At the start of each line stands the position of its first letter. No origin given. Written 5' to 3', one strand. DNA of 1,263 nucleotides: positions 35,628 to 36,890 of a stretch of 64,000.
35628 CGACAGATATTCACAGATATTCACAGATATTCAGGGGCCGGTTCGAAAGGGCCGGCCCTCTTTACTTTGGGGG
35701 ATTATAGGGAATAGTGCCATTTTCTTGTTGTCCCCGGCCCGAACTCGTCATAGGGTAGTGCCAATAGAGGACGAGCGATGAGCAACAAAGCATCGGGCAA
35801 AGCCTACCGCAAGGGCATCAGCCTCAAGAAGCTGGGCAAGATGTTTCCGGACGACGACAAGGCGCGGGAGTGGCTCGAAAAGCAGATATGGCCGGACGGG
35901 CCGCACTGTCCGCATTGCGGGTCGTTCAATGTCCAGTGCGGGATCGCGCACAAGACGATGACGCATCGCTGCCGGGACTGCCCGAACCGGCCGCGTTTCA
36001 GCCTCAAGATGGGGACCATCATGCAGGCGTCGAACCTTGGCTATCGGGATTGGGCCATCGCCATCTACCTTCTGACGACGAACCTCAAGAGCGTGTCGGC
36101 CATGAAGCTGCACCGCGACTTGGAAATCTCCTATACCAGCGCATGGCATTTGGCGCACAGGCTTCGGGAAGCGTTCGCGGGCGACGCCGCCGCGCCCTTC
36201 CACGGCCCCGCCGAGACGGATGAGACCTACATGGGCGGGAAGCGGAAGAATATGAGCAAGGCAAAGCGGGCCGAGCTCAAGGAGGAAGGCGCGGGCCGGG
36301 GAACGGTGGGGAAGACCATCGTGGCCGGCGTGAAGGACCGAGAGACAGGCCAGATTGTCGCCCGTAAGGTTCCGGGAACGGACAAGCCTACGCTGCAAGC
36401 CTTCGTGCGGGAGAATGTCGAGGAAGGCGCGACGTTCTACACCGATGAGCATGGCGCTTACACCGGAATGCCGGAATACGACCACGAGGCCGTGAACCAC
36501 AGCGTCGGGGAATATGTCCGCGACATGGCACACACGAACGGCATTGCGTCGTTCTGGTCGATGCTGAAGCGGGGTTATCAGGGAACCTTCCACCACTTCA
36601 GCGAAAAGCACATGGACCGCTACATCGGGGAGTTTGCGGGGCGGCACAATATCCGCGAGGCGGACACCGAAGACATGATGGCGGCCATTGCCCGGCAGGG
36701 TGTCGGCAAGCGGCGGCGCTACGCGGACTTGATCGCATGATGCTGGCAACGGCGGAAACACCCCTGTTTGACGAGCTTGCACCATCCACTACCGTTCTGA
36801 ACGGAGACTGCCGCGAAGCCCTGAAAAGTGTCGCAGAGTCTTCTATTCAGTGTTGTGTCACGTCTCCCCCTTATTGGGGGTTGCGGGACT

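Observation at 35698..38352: IS1595-family element carrying a complete type II restriction-modification cargo (SPPY MTase, HNH REase, 57-aa ORF) as a single mobile unit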

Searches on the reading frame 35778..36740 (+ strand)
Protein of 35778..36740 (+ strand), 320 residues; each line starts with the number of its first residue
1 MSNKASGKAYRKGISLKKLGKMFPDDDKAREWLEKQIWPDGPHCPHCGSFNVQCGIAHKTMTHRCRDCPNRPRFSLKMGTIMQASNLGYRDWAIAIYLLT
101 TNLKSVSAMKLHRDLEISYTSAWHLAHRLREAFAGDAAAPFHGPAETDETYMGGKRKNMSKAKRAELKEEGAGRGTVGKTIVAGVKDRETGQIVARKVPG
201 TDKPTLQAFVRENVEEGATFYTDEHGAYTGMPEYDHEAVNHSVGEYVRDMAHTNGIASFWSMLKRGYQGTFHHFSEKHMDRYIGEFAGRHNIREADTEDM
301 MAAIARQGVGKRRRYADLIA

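Call 4: search_protein_families(library=pfam, proteins=[window:35778-36740:+], max_evalue=0.01)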
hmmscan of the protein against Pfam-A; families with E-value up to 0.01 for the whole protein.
window:35778-36740:+ (320 aa): 2 families
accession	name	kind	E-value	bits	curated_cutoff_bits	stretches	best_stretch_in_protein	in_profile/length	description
PF12762.13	DDE_Tnp_IS1595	-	1.3e-37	129.5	27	1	142-291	3-153/153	ISXO2-like transposase domain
PF12760.12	Zn_ribbon_IS1595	-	3.2e-09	37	25.4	1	24-68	1-43/46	Transposase zinc-ribbon domain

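Call 5: search_protein_families(library=ncbifam, proteins=[window:35778-36740:+], max_evalue=0.01)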
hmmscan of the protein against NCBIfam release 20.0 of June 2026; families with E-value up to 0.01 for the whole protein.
window:35778-36740:+ (320 aa): 1 family
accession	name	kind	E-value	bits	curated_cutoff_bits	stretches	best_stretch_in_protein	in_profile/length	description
NF033547.1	transpos_IS1595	equivalog_domain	4.8e-52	176.9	75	1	85-293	2-215/215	IS1595 family transposase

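Call 34: search_dna_similar(query=window:35778-36737:+, collection=plasmids, mode=protein, max_rows=25)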
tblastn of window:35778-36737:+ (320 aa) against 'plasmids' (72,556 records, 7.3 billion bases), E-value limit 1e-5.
Records with a match: 409; places in all: 580; records where one place covers at least 80% of the query: 310.
Best place of each record, by identity: <60% 409.
By first word of the organism name: Sinorhizobium 33; Pseudosulfitobacter 30; Ralstonia 30; Acinetobacter 25; Xanthomonas 18; Aeromonas 17; Mesorhizobium 14; Rhizobium 14; Haloarcula 12; Agrobacterium 9; and 101 more.
By predicted mobility (MOB-suite, as given by PLSDB): non-mobilizable 223; conjugative 111; mobilizable 75.
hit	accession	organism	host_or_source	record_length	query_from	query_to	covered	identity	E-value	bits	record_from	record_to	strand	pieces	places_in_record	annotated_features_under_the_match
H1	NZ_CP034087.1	Methylocystis rosea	cell culture,groundwater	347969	15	320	96%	38.4%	6e-48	179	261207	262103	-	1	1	IS1595 family transposase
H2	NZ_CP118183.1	Entomospira culicis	Culex pipiens,cell culture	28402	15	319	95%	36.8%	6e-55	199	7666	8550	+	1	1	IS1595 family transposase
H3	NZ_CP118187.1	Entomospira culicis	Culex pipiens,cell culture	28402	15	319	95%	36.8%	6e-55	199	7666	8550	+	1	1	IS1595 family transposase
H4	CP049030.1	Rhodobacteraceae bacterium SC52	Apostichopus japonicus,pure ...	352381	23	281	81%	42.9%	1e-56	204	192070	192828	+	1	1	none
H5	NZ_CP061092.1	Roseomonas marmotae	Marmota himalayana,pure culture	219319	23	317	92%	35.2%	1e-44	169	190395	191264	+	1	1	IS1595 family transposase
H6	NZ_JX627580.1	Methylobacterium oryzae CBMB20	-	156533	26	315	91%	35.5%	2e-46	174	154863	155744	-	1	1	IS1595 family transposase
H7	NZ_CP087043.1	Pseudosulfitobacter pseudonitzschiae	Mediolabrus comicus,The surface ...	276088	21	315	92%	34.8%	6e-38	150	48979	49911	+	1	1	IS1595 family transposase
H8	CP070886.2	Pseudosulfitobacter pseudonitzschiae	Skeletonema costatum,The surface ...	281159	21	315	92%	34.8%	6e-38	150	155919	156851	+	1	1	IS1595 family transposase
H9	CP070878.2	Pseudosulfitobacter pseudonitzschiae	Skeletonema costatum,The surface ...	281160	21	315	92%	34.8%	6e-38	150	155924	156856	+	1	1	IS1595 family transposase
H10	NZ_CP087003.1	Pseudosulfitobacter pseudonitzschiae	Skeletonema costatum,The surface ...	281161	21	315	92%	34.8%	6e-38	150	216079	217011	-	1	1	IS1595 family transposase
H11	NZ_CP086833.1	Pseudosulfitobacter pseudonitzschiae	Trieres chinensis,The surface seawater ...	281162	21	315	92%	34.8%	6e-38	150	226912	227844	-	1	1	IS1595 family transposase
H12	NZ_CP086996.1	Pseudosulfitobacter pseudonitzschiae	Skeletonema costatum,The surface ...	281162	21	315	92%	34.8%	6e-38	150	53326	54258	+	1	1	IS1595 family transposase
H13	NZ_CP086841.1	Pseudosulfitobacter pseudonitzschiae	Trieres chinensis,The surface seawater ...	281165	21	315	92%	34.8%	6e-38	150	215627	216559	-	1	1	IS1595 family transposase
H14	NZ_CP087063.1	Pseudosulfitobacter pseudonitzschiae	Mediolabrus comicus,The surface ...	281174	21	315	92%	34.8%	6e-38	150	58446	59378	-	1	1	IS1595 family transposase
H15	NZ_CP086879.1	Pseudosulfitobacter pseudonitzschiae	Skeletonema costatum,The surface ...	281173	21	315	92%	34.8%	6e-38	150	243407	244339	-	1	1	IS1595 family transposase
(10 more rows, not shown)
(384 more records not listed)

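Call 43: find_homologous_proteins(query=window:35778-36737:+)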
Query window:35778-36737:+ (320 aa): 7993 proteins with E <= 0.001 among 8000 candidates; the best 120 are listed.
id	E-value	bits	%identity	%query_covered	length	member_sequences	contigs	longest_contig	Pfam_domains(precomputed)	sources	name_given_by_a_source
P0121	2.3e-220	748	100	100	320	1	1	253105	PF12760.13,PF12762.14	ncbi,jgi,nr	ncbi:MAG: IS1595 family transposase [Rhodospirillales bacterium]|nr:IS1595 family transposase [Rhodo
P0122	4.4e-191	652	88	100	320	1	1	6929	PF12760.13,PF12762.14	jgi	-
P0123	5.7e-183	625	83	100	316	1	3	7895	PF12760.13,PF12762.14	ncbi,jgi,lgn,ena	-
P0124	2.1e-181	620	83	100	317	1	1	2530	PF12760.13,PF12762.14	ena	-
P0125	6.0e-171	586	79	100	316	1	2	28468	PF12760.13,PF12762.14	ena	-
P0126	5.0e-170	583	78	100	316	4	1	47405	PF12760.13,PF12762.14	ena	-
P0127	4.0e-169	580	79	99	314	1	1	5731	PF12760.13,PF12762.14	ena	-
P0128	7.9e-169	579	78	100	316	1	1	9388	PF12760.13,PF12762.14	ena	-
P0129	1.5e-166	571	77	100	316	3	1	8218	PF12760.13,PF12762.14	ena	-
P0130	1.7e-164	565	77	100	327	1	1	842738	PF12760.13,PF12762.14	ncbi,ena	-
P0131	4.1e-162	557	74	100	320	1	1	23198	PF12760.13,PF12762.14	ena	-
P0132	9.4e-162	556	77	100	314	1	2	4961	PF12760.13,PF12762.14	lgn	-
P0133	9.7e-162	556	76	100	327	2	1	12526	PF12760.13,PF12762.14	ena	-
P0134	2.5e-161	554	75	100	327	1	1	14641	PF12760.13,PF12762.14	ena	-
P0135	9.2e-160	549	73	100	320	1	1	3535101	PF12760.13,PF12762.14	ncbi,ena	-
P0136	1.2e-159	549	73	100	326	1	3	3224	PF12760.13,PF12762.14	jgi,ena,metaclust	metaclust:\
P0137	9.2e-158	543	75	100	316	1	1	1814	PF12760.13,PF12762.14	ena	-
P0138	6.2e-156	537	73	100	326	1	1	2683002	PF12760.13,PF12762.14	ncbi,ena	-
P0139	6.7e-156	536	73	100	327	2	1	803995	PF12760.13,PF12762.14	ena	-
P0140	7.7e-154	530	73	100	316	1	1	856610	PF12760.13,PF12762.14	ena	-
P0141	2.5e-152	525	73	100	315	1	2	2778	PF12760.13,PF12762.14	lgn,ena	-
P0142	7.5e-152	523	72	100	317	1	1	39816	PF12760.13,PF12762.14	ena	-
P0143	8.9e-150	516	70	100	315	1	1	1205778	PF12760.13,PF12762.14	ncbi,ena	-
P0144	1.8e-149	515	70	100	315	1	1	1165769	PF12760.13,PF12762.14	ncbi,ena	-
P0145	1.9e-149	515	70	100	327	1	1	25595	PF12760.13,PF12762.14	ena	-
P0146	2.9e-149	515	70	100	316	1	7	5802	PF12760.13,PF12762.14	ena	-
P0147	6.0e-147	507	70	100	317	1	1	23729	PF12760.13,PF12762.14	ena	-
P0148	1.5e-146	506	68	100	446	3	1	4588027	PF12760.13,PF12762.14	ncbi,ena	-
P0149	1.3e-145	503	70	99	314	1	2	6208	PF12760.13,PF12762.14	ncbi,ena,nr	ncbi:MAG: IS1595 family transposase [Gammaproteobacteria bacterium]|nr:IS1595 family transposase [Ga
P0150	1.3e-145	503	68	100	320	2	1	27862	PF12760.13,PF12762.14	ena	-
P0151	3.3e-145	501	70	100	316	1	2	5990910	PF12760.13,PF12762.14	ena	-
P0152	5.3e-145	501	68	100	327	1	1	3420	PF12760.13,PF12762.14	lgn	-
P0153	6.2e-145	500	69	100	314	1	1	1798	PF12760.13,PF12762.14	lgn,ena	-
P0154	1.5e-144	499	69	100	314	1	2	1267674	PF12760.13,PF12762.14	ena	-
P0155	1.6e-144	499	69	100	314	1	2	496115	PF12760.13,PF12762.14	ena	-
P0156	2.8e-144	498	68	100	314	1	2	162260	PF12760.13,PF12762.14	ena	-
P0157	3.3e-144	498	69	100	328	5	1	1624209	PF12760.13,PF12762.14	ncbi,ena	-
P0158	7.3e-144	497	68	100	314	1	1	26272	PF12760.13,PF12762.14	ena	-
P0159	8.0e-144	497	69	100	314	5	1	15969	PF12760.13,PF12762.14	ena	-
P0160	8.7e-144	497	69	100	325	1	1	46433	PF12760.13,PF12762.14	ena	-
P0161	9.3e-144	497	69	100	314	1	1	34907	PF12760.13,PF12762.14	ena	-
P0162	1.1e-143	496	68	100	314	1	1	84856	PF12760.13,PF12762.14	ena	-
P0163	1.3e-143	496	69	99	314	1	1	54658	PF12760.13,PF12762.14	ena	-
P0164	2.0e-143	495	67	99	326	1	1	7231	PF12760.13,PF12762.14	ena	-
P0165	3.1e-143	495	66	100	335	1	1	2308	PF12760.13,PF12762.14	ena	-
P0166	3.9e-143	495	68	99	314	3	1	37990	PF12760.13,PF12762.14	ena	-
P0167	6.9e-143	494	69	100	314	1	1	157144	PF12760.13,PF12762.14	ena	-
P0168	7.4e-143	494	68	99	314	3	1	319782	PF12760.13,PF12762.14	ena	-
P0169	9.7e-143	493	67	100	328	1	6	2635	PF12760.13,PF12762.14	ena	-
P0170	1.0e-142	493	68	100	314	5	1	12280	PF12760.13,PF12762.14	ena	-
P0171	1.3e-142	493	69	100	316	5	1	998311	PF12760.13,PF12762.14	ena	-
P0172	1.3e-142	493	68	100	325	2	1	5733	PF12760.13,PF12762.14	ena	-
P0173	1.9e-142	492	67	100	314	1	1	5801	PF12760.13,PF12762.14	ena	-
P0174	2.3e-142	492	69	100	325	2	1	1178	PF12760.13,PF12762.14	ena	-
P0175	2.3e-142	492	68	99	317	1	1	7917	PF12760.13,PF12762.14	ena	-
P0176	3.0e-142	492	69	100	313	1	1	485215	PF12760.13,PF12762.14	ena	-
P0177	3.9e-142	491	66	100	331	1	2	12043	PF12760.13,PF12762.14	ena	-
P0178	9.3e-142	490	67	100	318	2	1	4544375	PF12760.13,PF12762.14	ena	-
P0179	1.4e-141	489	69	99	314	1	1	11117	PF12760.13,PF12762.14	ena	-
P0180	1.7e-141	489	66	100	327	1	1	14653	PF12760.13,PF12762.14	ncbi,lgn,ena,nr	ncbi:MAG: IS1595 family transposase [bacterium]|nr:IS1595 family transposase [bacterium]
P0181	1.8e-141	489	68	100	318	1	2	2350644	PF12760.13,PF12762.14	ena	-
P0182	1.8e-141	489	67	100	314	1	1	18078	PF12760.13,PF12762.14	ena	-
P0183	2.3e-141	489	68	100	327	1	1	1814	PF12760.13,PF12762.14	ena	-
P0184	2.3e-141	489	68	99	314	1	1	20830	PF12760.13,PF12762.14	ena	-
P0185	2.4e-141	489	68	100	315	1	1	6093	PF12760.13,PF12762.14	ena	-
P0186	2.7e-141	488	68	99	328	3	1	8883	PF12760.13,PF12762.14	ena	-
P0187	3.2e-141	488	68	100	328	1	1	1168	PF12760.13,PF12762.14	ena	-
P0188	3.2e-141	488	68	100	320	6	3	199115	PF12760.13,PF12762.14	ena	-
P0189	3.3e-141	488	68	100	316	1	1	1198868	PF12760.13,PF12762.14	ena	-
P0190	4.7e-141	488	67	100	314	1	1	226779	PF12760.13,PF12762.14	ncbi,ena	-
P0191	5.0e-141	488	66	99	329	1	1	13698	PF12760.13,PF12762.14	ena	-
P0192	5.7e-141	487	68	100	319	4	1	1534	PF12760.13,PF12762.14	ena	-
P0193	7.0e-141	487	67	100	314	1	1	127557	PF12760.13,PF12762.14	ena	-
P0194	7.6e-141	487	66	100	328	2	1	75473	PF12760.13,PF12762.14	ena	-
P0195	9.7e-141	487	69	100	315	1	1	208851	PF12760.13,PF12762.14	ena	-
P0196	1.1e-140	486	69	100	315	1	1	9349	PF12760.13,PF12762.14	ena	-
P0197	1.2e-140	486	68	99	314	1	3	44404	PF12760.13,PF12762.14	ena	-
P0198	1.3e-140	486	67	100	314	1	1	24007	PF12760.13,PF12762.14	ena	-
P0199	1.6e-140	486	67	100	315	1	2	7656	PF12760.13,PF12762.14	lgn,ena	-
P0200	3.2e-140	485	68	100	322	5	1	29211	PF12760.13,PF12762.14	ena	-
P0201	3.3e-140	485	67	100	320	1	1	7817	PF12760.13,PF12762.14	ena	-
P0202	4.0e-140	485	69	99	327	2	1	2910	PF12760.13,PF12762.14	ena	-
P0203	4.4e-140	484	67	100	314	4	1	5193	PF12760.13,PF12762.14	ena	-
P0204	5.1e-140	484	68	99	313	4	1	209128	PF12760.13,PF12762.14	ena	-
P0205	6.0e-140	484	68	99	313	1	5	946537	PF12760.13,PF12762.14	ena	-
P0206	4.7e-139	481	67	100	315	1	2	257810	PF12760.13,PF12762.14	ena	-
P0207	4.9e-139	481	67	99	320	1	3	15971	PF12760.13,PF12762.14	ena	-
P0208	8.5e-139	480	66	100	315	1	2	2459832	PF12760.13,PF12762.14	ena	-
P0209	1.2e-138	480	66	100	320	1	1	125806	PF12760.13,PF12762.14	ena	-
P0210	1.7e-138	479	68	100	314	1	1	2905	PF12760.13,PF12762.14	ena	-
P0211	1.8e-138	479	67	99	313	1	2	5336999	PF12760.13,PF12762.14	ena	-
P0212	2.8e-138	479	66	99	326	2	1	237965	PF12760.13,PF12762.14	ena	-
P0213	3.3e-138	478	65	100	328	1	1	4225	PF12760.13,PF12762.14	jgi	-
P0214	3.9e-138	478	68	100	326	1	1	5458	PF12760.13,PF12762.14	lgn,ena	-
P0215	4.2e-138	478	67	100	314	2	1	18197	PF12760.13,PF12762.14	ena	-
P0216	5.4e-138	478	66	100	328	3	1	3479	PF12760.13,PF12762.14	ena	-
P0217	8.7e-138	477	67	99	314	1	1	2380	PF12760.13,PF12762.14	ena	-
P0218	1.1e-137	477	67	100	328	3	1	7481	PF12760.13,PF12762.14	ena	-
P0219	1.7e-137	476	67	100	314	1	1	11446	PF12760.13,PF12762.14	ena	-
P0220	2.9e-137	475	66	100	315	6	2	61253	PF12760.13,PF12762.14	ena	-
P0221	3.1e-137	475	66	98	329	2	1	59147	PF12760.13,PF12762.14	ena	-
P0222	4.8e-137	475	65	100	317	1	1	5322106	PF12760.13,PF12762.14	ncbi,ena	-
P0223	5.0e-137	474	66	100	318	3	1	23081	PF12760.13,PF12762.14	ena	-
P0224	9.6e-137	474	69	93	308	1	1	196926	PF12760.13,PF12762.14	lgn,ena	-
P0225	1.0e-136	473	67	100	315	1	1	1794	PF12760.13,PF12762.14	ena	-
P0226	1.6e-136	473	65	99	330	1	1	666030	PF12760.13,PF12762.14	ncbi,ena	-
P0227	2.0e-136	472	65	100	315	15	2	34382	PF12760.13,PF12762.14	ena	-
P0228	2.5e-136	472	65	100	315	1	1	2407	PF12760.13,PF12762.14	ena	-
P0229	2.7e-136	472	65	100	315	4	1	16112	PF12760.13,PF12762.14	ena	-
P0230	3.0e-136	472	65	100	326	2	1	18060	PF12760.13,PF12762.14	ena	-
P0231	4.4e-136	471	66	99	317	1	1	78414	PF12760.13,PF12762.14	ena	-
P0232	5.3e-136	471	65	99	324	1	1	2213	PF12760.13,PF12762.14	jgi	-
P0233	6.0e-136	471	67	99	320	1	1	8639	PF12762.14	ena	-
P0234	6.1e-136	471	65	100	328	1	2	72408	PF12760.13,PF12762.14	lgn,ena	-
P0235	7.1e-136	471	65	100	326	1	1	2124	PF12760.13,PF12762.14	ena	-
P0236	7.6e-136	471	65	100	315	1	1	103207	PF12760.13,PF12762.14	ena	-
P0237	8.2e-136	470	65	100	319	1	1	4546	PF12760.13,PF12762.14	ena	-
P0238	8.6e-136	470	66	100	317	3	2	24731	PF12760.13,PF12762.14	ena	-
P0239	8.9e-136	470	66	100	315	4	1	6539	PF12760.13,PF12762.14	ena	-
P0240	1.0e-135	470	66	100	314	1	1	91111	PF12760.13,PF12762.14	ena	-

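Call 45: find_encoding_contigs(protein=P0122, flank=5000, max_places=4)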
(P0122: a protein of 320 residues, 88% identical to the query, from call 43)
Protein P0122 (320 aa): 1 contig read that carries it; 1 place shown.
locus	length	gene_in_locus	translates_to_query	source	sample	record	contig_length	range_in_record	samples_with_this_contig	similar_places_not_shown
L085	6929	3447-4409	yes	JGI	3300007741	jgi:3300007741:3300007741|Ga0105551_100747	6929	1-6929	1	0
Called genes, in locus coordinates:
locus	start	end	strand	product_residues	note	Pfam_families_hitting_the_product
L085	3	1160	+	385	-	?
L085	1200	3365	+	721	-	PF20656:MS_N, PF20658:MSG_insertion, PF01274:MS_TIM-barrel, PF20659:MS_C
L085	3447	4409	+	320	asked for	PF12760:Zn_ribbon_IS1595, PF12762:DDE_Tnp_IS1595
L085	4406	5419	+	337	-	PF08241:Methyltransf_11 (faint), PF01555:N6_N4_Mtase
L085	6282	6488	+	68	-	-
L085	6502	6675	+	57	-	-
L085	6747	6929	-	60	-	PF03255:ACCA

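Call 46: find_encoding_contigs(protein=P0123, flank=5000, max_places=4)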
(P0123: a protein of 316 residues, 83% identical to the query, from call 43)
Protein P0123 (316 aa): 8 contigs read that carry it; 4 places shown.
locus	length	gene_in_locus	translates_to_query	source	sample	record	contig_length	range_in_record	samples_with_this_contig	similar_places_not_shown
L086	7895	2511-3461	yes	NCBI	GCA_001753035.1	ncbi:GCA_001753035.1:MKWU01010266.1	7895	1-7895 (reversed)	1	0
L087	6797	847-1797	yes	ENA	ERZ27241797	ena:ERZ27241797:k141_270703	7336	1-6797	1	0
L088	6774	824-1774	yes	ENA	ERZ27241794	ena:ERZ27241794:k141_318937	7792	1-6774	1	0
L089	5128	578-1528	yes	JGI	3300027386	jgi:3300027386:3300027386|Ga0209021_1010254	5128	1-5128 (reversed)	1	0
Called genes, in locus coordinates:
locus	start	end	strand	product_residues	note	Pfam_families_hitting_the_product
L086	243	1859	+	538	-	PF00732:GMC_oxred_N, PF05199:GMC_oxred_C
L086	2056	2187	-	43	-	-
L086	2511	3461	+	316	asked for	PF12760:Zn_ribbon_IS1595, PF12762:DDE_Tnp_IS1595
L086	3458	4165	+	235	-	-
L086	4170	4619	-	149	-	PF09517:RE_Eco29kI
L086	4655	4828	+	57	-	-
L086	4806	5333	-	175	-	PF05685:Uma2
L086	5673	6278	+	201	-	-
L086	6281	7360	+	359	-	PF01381:HTH_3, PF13560:HTH_31, PF06114:Peptidase_M78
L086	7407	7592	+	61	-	PF15738:YafQ_toxin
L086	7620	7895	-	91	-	?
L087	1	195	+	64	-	?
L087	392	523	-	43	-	-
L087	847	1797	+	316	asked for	PF12760:Zn_ribbon_IS1595, PF12762:DDE_Tnp_IS1595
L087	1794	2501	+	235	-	-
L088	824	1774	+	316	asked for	PF12760:Zn_ribbon_IS1595, PF12762:DDE_Tnp_IS1595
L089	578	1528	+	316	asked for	PF12760:Zn_ribbon_IS1595, PF12762:DDE_Tnp_IS1595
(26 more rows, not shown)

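Call 47: find_encoding_contigs(protein=P0125, flank=5000, max_places=4)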
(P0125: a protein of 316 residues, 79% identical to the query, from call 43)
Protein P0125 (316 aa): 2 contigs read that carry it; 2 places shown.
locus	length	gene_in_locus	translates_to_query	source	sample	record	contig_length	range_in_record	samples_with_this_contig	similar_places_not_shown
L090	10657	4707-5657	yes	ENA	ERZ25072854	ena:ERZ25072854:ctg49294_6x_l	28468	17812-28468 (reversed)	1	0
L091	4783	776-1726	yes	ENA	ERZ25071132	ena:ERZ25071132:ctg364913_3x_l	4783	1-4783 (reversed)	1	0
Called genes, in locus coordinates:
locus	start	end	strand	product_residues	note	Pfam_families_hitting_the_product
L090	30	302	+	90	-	PF20703:nSTAND1 (weak), PF00005:ABC_tran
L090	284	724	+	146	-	PF00005:ABC_tran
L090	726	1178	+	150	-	PF13115:YtkA (weak)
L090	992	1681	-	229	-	-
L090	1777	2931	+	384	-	PF01977:UbiD, PF20696:UbiD_C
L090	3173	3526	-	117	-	PF03050:DDE_Tnp_IS66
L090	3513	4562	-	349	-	PF20042:DUF6444, PF13005:zf-IS66 (weak), PF03050:DDE_Tnp_IS66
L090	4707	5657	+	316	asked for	PF12760:Zn_ribbon_IS1595, PF12762:DDE_Tnp_IS1595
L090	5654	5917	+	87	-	PF04383:KilA-N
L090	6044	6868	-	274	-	PF01695:IstB_IS21, PF00308:Bac_DnaA (weak)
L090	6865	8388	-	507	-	-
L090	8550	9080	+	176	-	PF10546:P63C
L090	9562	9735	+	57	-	-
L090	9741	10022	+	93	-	-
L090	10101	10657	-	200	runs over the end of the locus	PF13458:Peripla_BP_6, PF13433:Peripla_BP_5 (weak), PF01094:ANF_receptor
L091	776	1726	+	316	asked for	PF12760:Zn_ribbon_IS1595, PF12762:DDE_Tnp_IS1595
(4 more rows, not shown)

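Call 48: find_encoding_contigs(protein=P0126, flank=5000, max_places=4)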
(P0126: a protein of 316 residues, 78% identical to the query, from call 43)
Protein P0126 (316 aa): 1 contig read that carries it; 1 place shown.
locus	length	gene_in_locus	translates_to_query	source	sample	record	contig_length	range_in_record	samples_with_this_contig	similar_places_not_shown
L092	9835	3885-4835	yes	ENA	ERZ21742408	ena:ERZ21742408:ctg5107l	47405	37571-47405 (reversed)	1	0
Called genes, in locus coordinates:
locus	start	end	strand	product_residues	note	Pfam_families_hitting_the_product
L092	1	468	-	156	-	?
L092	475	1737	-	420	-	PF00109:ketoacyl-synt, PF02801:Ketoacyl-synt_C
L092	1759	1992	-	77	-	PF00550:PP-binding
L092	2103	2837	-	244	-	PF00106:adh_short, PF08659:KR, PF23441:SDR (weak), PF13561:adh_short_C2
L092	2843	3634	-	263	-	PF00293:NUDIX (faint)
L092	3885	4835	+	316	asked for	PF12760:Zn_ribbon_IS1595, PF12762:DDE_Tnp_IS1595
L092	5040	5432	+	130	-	-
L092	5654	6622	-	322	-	PF13007:LZ_Tnp_IS66, PF13005:zf-IS66, PF03050:DDE_Tnp_IS66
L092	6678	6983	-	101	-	PF05717:TnpB_IS66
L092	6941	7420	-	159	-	PF01527:HTH_Tnp_1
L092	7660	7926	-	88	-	-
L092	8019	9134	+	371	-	PF12760:Zn_ribbon_IS1595 (weak), PF12762:DDE_Tnp_IS1595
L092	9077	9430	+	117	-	PF01555:N6_N4_Mtase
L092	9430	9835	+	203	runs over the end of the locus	PF09195:Endonuc-BglII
